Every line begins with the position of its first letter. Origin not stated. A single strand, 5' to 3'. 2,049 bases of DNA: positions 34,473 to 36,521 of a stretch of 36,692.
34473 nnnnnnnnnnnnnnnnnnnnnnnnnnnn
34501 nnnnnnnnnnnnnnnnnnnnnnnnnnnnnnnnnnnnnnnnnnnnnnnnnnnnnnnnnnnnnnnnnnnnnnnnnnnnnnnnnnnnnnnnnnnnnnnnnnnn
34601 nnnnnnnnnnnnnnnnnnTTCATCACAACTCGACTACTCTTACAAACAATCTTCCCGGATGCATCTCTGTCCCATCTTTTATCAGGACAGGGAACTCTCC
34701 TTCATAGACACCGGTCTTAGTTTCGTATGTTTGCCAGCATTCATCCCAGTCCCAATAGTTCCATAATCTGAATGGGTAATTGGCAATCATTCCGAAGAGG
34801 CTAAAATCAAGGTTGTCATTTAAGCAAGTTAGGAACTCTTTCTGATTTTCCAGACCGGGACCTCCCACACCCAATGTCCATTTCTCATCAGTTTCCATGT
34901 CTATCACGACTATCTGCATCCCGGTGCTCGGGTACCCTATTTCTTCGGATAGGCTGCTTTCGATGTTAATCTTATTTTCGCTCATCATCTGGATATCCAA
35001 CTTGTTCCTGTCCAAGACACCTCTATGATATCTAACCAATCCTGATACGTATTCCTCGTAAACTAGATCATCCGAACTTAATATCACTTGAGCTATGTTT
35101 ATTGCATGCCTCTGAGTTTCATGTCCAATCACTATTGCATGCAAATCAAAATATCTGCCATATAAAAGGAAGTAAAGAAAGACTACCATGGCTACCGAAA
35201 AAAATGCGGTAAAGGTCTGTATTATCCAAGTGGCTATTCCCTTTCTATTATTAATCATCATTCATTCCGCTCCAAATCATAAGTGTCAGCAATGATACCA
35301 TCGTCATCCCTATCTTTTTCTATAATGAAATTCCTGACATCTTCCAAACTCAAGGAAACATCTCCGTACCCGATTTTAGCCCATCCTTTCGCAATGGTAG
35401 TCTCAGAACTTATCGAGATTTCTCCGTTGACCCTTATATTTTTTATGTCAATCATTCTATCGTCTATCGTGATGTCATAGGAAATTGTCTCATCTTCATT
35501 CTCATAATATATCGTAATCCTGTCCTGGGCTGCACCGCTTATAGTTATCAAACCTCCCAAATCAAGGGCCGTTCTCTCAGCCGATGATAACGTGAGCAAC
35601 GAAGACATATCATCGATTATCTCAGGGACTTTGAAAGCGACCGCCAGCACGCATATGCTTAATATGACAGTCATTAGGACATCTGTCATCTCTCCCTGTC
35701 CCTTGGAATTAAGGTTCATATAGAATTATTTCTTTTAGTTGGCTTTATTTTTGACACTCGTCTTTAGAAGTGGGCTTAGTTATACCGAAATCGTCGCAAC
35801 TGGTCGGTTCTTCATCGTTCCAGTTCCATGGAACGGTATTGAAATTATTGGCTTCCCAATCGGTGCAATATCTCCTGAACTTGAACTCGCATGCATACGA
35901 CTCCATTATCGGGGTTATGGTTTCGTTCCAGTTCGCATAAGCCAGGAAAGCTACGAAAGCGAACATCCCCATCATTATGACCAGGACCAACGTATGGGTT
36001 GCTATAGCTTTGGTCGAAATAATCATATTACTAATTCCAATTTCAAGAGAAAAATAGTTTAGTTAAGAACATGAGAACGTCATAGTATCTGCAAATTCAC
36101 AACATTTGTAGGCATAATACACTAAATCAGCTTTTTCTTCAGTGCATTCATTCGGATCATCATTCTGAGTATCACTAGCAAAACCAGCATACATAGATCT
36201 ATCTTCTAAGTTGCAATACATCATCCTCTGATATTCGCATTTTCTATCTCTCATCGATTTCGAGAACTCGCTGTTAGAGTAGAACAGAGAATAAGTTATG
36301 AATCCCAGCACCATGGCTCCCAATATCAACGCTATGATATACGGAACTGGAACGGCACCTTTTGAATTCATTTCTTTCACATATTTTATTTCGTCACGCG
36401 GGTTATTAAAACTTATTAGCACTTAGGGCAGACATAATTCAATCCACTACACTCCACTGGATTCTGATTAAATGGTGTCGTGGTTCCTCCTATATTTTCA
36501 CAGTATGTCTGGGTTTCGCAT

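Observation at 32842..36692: Operon of at least seven prepilin-like and Cys-rich proteins with no visible assembly machinery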

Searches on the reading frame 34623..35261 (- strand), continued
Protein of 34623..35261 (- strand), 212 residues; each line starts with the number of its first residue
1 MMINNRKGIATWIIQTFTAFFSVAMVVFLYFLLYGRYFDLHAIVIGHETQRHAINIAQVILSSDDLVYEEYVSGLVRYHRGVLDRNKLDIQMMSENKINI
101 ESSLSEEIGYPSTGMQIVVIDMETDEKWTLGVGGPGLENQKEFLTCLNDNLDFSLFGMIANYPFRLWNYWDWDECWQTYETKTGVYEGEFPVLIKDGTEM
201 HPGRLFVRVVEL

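Call 86: search_protein_families(library=pfam, proteins=[L007:646-1173:+, L007:1211-1768:+, L007:1822-2472:+, L007:3807-4580:+, L007:4583-5428:+], max_evalue=0.01)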
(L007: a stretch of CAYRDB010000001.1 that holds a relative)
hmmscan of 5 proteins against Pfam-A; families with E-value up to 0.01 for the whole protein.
L007:646-1173:+ (176 aa): 0 families

L007:1211-1768:+ (186 aa): 0 families

L007:1822-2472:+ (217 aa): 0 families

L007:3807-4580:+ (258 aa): 9 families
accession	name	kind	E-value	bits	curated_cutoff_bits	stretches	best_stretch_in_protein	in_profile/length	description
PF02475.24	TRM5-TYW2_MTfase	-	2e-45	155.2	28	1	69-223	2-153/164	TRM5/TYW2 methyltransferase domain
PF25133.1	TYW2_N_2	-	2.7e-09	37.5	27.7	1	2-64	19-78/79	TYW2 N-terminal domain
PF02005.22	TRM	-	2.3e-08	34.1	27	1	110-204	56-150/376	N2,N2-dimethylguanosine tRNA methyltransferase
PF09445.16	Methyltransf_15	-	9.2e-06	25.8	22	1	106-189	3-86/165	RNA cap guanine-N2 methyltransferase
PF05175.20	MTS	-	6.6e-05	23.1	23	1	111-188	39-112/170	Methyltransferase small domain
PF06325.19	PrmA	-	6.6e-05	23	22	1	98-203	156-256/296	Ribosomal protein L11 methyltransferase (PrmA)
PF01189.24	Methyltr_RsmB-F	-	0.00047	20.3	27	0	102-190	7-95/199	16S rRNA methyltransferase RsmB/F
PF12847.13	Methyltransf_18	-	0.0019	18.7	27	0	127-179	37-87/151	Methyltransferase domain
PF13649.12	Methyltransf_25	-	0.003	18.6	27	1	112-201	6-97/97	Methyltransferase domain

L007:4583-5428:+ (282 aa): 2 families
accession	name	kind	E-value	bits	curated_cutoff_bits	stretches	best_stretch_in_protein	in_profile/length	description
PF00483.29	NTP_transferase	-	1.2e-19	71.3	21.2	1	46-265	4-226/245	Nucleotidyl transferase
PF12804.13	NTP_transf_3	-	3.3e-05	24.6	27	1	49-189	5-127/160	MobA-like NTP transferase domain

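Call 87: search_solved_structures(query=A1, max_evalue=1)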
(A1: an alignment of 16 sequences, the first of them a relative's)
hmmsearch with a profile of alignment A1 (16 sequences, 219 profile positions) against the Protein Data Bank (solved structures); distinct sequences matched with E-value up to 1: 0.

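Call 91: find_encoding_contigs(protein=P0029, flank=10000, max_places=2)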
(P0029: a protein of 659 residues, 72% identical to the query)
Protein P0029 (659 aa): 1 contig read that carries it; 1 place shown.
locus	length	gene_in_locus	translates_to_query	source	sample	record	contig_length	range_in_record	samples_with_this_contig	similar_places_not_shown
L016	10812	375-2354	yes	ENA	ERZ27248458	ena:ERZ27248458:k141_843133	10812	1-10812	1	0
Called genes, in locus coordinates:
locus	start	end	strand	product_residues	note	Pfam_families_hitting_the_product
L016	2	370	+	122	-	?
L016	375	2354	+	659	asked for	-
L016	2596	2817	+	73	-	-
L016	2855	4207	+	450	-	-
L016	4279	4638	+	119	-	-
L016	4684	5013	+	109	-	-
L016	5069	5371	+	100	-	-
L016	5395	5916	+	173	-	-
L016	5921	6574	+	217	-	-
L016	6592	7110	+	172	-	-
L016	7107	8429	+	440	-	-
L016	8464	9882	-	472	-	-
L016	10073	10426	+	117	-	PF01918:Alba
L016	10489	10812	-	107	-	?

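Call 92: find_encoding_contigs(protein=P0023, flank=10000, max_places=2)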
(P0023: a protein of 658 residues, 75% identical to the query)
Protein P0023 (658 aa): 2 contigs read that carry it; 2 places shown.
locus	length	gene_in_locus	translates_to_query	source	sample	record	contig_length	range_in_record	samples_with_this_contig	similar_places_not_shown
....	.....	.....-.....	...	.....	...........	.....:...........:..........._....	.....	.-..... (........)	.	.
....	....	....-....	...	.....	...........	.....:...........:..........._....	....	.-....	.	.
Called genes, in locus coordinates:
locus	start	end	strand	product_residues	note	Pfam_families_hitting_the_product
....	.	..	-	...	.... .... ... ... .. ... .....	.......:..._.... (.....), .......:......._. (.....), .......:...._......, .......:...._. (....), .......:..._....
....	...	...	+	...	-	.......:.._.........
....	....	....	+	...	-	-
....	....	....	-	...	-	-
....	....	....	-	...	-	-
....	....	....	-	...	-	-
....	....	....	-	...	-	-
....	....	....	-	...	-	-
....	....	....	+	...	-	-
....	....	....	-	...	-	-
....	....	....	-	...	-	-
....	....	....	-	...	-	-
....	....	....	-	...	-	-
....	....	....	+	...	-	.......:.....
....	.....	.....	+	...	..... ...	-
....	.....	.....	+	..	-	-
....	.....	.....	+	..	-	-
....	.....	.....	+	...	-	-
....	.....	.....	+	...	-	-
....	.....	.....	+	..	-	-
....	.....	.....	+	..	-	-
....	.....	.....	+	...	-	-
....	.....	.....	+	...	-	-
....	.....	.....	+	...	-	-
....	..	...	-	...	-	-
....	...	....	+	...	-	-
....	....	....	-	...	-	-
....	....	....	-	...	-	-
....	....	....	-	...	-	-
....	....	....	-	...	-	-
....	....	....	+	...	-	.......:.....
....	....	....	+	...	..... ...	-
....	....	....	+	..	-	-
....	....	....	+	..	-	-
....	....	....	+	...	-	-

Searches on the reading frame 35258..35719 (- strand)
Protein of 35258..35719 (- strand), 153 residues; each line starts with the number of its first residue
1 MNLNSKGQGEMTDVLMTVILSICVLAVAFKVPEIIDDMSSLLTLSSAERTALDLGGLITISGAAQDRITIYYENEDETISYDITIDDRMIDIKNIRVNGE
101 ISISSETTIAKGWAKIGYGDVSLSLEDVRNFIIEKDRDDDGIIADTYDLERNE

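Call 7: search_protein_families(library=pfam, proteins=[window:35258-35719:-], max_evalue=0.1)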
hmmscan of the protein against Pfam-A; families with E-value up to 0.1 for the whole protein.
window:35258-35719:- (153 aa): 0 families

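Call 23: search_protein_families(library=ncbifam, proteins=[window:35258-35719:-], max_evalue=0.1)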
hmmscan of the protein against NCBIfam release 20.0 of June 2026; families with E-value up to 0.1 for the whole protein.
window:35258-35719:- (153 aa): 0 families

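Call 47: find_homologous_proteins(query=window:35258-35719:-, max_evalue=0.01)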
Query window:35258-35719:- (153 aa): 6 proteins with E <= 0.01 among 44 candidates.
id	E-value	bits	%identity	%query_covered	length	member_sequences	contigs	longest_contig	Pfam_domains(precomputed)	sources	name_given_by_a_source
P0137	3.8e-89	314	100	100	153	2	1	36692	-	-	-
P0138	1.4e-63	231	70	99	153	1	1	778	-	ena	-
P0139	4.6e-61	223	74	96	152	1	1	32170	-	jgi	-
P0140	6.3e-31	125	50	88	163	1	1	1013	-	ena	-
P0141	7.4e-28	115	48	90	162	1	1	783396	-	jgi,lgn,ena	-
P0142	4.4e-23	100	50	74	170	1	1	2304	-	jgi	jgi:hypothetical protein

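Call 58: predict_structure(alignment_id=A3)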
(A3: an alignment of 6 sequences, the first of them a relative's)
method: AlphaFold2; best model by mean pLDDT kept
length: 153 residues; sequences in the alignment: 6
mean_pLDDT: 47.1   pTM: 0.29
mean pLDDT of the five models: 47.1, 45.4, 45.1, 43.2, 42.1
residues with pLDDT >= 90: 0; 70-90: 9; 50-70: 50; < 50: 94
segments of 3 or more residues with pLDDT < 50: 1-4, 38-42, 44-46, 55-69, 71-77, 86-92, 102-153
pLDDT, mean of each block of 10 residues (from residue 1): 52 72 67 53 50 50 43 46 49 53 38 27 33 40 38 33
secondary structure, 60 per line:
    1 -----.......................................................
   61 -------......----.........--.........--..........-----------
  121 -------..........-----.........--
elements in order: H6-60 E68-73 E78-86 E89-97 E100-109 E128-137 E143-151

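Call 88: search_solved_structures(query=A3, max_evalue=1)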
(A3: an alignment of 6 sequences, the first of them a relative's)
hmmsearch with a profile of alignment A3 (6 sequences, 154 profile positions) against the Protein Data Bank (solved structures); distinct sequences matched with E-value up to 1: 1.
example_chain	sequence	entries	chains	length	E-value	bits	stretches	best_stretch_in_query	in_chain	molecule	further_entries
3wwb_A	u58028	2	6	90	0.79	13.2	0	42-72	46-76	Pizza2-SR protein | pizza2sr-pb protein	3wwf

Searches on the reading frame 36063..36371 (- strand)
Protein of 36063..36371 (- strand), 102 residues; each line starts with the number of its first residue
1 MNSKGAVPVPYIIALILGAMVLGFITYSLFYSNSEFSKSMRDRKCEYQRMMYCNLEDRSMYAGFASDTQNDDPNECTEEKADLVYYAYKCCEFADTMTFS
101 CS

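Call 7: search_protein_families(library=pfam, proteins=[window:36063-36371:-], max_evalue=0.1)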
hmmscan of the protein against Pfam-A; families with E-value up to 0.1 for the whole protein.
window:36063-36371:- (102 aa): 0 families

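Call 23: search_protein_families(library=ncbifam, proteins=[window:36063-36371:-], max_evalue=0.1)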
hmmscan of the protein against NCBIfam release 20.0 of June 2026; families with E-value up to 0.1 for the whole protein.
window:36063-36371:- (102 aa): 1 family
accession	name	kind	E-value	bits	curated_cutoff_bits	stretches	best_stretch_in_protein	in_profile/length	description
NF033747.1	class_E_sortase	subfamily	0.079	12.8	160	1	14-60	8-46/211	class E sortase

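Call 89: search_solved_structures(query=A4, max_evalue=1)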
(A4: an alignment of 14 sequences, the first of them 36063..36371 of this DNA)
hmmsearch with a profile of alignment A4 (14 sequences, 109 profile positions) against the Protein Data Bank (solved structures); distinct sequences matched with E-value up to 1: 7.
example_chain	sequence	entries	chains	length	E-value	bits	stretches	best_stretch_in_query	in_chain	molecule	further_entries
9wfa_A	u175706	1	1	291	0.073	16.9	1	3-43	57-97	psXR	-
5xnl_J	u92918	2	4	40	0.078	16.8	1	4-34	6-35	Photosystem II reaction center protein J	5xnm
7y5e_JL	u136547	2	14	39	0.13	16.1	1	3-34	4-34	Photosystem II reaction center protein J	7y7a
6yp7_j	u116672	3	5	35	0.22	15.4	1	10-34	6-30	Photosystem II reaction center protein J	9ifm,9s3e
3jcu_J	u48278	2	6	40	0.29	15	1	4-34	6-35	Photosystem II reaction center protein J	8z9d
8vgm_L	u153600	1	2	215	0.34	14.8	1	31-61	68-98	Fab 7A9.4DS light chain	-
9i4t_J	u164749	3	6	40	0.84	13.5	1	4-34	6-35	Photosystem II reaction center protein J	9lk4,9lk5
